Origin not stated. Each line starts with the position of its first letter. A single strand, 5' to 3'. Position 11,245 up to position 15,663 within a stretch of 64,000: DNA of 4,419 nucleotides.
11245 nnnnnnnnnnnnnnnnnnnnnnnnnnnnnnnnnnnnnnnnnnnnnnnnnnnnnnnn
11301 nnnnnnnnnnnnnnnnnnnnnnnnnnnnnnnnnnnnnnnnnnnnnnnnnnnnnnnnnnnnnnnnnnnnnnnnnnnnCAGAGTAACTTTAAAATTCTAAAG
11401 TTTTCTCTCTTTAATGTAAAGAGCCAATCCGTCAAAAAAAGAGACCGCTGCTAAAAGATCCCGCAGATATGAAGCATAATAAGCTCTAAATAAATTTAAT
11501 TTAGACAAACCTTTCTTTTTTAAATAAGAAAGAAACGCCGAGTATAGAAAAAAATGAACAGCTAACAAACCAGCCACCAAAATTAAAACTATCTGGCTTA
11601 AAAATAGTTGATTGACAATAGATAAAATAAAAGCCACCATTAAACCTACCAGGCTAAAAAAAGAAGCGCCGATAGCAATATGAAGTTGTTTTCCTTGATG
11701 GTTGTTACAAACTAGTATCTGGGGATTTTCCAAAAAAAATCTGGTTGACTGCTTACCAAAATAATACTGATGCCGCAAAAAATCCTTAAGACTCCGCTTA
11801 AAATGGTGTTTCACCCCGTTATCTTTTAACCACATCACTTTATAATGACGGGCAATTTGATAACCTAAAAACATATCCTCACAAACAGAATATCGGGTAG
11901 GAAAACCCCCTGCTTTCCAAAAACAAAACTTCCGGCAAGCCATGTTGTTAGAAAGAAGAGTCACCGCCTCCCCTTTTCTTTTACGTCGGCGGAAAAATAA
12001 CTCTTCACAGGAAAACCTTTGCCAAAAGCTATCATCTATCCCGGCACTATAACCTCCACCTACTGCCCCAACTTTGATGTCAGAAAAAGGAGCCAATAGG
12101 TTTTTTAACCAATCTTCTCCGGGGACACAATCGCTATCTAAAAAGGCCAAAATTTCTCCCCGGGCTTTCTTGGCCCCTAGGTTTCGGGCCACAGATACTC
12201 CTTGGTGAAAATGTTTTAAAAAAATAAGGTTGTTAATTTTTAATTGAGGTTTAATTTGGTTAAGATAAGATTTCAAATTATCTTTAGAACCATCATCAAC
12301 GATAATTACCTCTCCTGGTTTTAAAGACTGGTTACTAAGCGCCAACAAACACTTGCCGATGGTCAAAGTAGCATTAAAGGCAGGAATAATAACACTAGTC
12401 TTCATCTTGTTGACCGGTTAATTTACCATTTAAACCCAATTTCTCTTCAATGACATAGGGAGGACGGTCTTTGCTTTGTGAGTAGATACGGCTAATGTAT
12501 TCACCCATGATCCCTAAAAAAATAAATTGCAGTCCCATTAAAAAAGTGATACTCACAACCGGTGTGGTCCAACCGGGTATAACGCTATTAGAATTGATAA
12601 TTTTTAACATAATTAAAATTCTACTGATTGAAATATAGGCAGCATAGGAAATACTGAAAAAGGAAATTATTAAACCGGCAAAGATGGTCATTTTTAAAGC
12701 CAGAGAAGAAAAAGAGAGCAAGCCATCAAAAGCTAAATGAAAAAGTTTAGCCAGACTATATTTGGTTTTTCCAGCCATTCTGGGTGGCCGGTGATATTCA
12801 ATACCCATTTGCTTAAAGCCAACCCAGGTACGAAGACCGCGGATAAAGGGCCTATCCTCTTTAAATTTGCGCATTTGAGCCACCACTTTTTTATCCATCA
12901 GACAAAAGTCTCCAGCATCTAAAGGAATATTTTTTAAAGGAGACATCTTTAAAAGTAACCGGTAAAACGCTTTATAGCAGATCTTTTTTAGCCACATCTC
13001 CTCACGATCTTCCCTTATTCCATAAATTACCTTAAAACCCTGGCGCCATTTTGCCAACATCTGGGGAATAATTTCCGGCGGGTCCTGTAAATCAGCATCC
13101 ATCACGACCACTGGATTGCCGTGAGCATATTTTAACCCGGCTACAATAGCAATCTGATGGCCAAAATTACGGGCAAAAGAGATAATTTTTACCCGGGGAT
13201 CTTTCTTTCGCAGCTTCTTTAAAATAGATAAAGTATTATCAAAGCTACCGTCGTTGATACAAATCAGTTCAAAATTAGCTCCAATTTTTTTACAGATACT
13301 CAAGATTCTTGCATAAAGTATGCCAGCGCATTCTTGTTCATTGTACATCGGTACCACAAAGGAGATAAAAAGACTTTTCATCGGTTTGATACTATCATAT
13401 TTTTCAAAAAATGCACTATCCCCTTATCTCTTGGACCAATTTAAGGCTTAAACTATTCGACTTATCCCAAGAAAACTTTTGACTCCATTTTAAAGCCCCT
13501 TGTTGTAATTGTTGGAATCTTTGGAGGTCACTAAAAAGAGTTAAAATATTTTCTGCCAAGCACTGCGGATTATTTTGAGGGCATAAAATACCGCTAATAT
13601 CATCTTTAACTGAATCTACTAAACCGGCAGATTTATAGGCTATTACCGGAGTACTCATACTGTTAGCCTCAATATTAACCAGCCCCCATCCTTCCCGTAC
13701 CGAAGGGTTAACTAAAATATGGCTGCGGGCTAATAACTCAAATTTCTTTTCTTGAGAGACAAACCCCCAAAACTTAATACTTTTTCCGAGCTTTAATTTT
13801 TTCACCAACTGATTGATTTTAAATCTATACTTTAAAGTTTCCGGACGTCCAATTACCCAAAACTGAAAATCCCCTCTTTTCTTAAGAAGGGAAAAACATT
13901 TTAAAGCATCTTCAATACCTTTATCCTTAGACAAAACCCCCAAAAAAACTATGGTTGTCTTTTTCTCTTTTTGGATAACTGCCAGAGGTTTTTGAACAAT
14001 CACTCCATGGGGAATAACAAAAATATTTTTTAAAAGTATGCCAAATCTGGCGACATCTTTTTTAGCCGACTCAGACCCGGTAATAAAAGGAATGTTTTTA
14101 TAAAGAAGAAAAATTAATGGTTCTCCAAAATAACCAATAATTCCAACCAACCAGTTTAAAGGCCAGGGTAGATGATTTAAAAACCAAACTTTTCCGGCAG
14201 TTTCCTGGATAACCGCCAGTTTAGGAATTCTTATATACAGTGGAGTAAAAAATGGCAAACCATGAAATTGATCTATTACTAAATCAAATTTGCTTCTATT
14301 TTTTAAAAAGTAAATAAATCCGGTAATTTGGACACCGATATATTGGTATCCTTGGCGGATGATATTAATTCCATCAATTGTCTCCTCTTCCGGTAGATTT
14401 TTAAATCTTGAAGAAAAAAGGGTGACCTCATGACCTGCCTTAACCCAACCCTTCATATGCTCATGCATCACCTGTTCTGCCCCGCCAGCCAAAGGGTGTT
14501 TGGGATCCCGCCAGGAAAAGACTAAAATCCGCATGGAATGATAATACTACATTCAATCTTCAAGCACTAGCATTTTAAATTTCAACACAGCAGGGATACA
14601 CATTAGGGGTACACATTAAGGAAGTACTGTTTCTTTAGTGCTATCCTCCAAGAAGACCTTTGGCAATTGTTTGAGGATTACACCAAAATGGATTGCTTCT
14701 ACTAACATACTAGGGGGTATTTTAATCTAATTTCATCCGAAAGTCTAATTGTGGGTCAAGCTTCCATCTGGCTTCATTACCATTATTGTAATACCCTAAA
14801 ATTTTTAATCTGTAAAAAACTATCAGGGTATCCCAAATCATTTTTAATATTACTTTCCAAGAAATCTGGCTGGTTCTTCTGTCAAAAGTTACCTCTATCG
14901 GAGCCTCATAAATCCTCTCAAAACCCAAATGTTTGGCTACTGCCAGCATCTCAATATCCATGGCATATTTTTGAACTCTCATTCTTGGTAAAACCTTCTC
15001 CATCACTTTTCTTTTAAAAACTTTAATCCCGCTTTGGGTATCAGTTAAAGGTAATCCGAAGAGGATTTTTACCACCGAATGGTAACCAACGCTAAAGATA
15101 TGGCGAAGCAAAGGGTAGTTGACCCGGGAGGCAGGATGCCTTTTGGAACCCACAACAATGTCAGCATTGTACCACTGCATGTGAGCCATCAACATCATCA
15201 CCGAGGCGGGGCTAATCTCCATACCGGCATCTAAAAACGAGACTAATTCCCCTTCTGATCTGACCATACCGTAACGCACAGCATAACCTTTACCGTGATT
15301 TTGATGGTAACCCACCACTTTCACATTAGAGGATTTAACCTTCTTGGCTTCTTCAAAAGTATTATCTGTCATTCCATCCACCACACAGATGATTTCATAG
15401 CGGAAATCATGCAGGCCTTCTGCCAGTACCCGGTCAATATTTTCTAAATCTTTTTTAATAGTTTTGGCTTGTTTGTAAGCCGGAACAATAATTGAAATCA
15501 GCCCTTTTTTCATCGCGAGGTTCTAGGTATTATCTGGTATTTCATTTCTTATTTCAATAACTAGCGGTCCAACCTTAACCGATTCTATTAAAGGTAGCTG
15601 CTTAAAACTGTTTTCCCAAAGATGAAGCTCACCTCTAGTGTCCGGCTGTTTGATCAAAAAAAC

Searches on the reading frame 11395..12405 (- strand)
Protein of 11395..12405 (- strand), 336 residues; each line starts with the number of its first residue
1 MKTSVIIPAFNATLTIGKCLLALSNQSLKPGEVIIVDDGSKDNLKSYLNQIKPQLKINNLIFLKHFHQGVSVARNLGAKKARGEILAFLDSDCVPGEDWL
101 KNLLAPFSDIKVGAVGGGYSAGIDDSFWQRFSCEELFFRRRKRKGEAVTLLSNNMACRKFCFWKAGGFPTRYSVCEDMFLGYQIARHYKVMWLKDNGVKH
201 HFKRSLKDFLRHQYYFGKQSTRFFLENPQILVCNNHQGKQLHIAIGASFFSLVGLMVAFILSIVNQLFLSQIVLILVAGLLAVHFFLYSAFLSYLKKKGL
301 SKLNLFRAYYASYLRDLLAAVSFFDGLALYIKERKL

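Call 13: search_protein_families(library=pfam, proteins=[window:11395-12405:-], max_evalue=0.001)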
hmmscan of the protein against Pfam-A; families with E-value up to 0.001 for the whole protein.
window:11395-12405:- (336 aa): 5 families
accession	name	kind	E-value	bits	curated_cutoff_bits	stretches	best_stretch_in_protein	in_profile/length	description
PF00535.33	Glycos_transf_2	-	1.3e-29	103.7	23.3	1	4-144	1-145/168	Glycosyl transferase family 2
PF13641.12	Glyco_tranf_2_3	-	3.5e-13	50.5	27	1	3-211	3-222/230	Glycosyltransferase like family 2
PF10111.15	Glyco_tranf_2_2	-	7.7e-11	42.4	27.3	1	4-104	1-103/276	Glycosyltransferase like family 2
PF13506.12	Glyco_transf_21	-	8.2e-09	35.6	21.7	1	78-216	26-172/174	Glycosyl transferase family 21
PF13632.12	Glyco_trans_2_3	-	5.8e-07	30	27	1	87-283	3-194/198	Glycosyl transferase family group 2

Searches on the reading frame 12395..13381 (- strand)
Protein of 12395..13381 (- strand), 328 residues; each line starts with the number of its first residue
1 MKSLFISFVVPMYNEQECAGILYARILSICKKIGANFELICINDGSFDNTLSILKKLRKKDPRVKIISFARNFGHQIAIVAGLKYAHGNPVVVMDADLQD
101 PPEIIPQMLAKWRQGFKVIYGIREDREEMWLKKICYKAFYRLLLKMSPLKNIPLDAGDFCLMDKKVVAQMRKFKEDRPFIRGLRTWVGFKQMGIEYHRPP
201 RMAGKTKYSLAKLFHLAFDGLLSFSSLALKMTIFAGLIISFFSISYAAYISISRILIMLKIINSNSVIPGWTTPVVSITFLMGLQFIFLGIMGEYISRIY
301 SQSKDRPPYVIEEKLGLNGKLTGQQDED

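Call 13: search_protein_families(library=pfam, proteins=[window:12395-13381:-], max_evalue=0.001)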
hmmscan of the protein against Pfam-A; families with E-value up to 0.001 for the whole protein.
window:12395-13381:- (328 aa): 2 families
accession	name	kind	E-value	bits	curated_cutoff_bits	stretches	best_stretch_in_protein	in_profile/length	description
PF00535.33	Glycos_transf_2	-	8.8e-31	107.5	23.3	1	7-168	1-165/168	Glycosyl transferase family 2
PF10111.15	Glyco_tranf_2_2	-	4.6e-06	26.8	27.3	1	7-98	1-92/276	Glycosyltransferase like family 2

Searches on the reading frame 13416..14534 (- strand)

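Call 13: search_protein_families(library=pfam, proteins=[window:13416-14534:-], max_evalue=0.001)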
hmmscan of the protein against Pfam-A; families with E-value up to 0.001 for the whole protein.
window:13416-14534:- (372 aa): 4 families
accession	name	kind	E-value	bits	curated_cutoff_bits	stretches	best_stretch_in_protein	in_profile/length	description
PF00534.26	Glycos_transf_1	-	1.2e-31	109.9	26.4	1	189-347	12-169/172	Glycosyl transferases group 1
PF13692.12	Glyco_trans_1_4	-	4e-26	92.4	27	1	193-336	2-142/142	Glycosyl transferases group 1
PF13439.12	Glyco_transf_4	-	1.9e-11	44.7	28.5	1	17-179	2-167/170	Glycosyltransferase Family 4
PF20706.3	GT4-conflict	-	1.6e-09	37.7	26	1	185-314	190-325/385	Family 4 Glycosyltransferase in conflict systems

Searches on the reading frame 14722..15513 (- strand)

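Call 14: search_protein_families(library=pfam, proteins=[window:14722-15513:-], max_evalue=0.001)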
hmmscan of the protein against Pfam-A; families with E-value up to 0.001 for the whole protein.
window:14722-15513:- (263 aa): 2 families
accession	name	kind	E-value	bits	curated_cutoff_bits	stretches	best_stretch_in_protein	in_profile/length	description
PF00535.33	Glycos_transf_2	-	5e-20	72.6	23.3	1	7-174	1-167/168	Glycosyl transferase family 2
PF10111.15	Glyco_tranf_2_2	-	6.4e-05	23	27.3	1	7-103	1-97/276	Glycosyltransferase like family 2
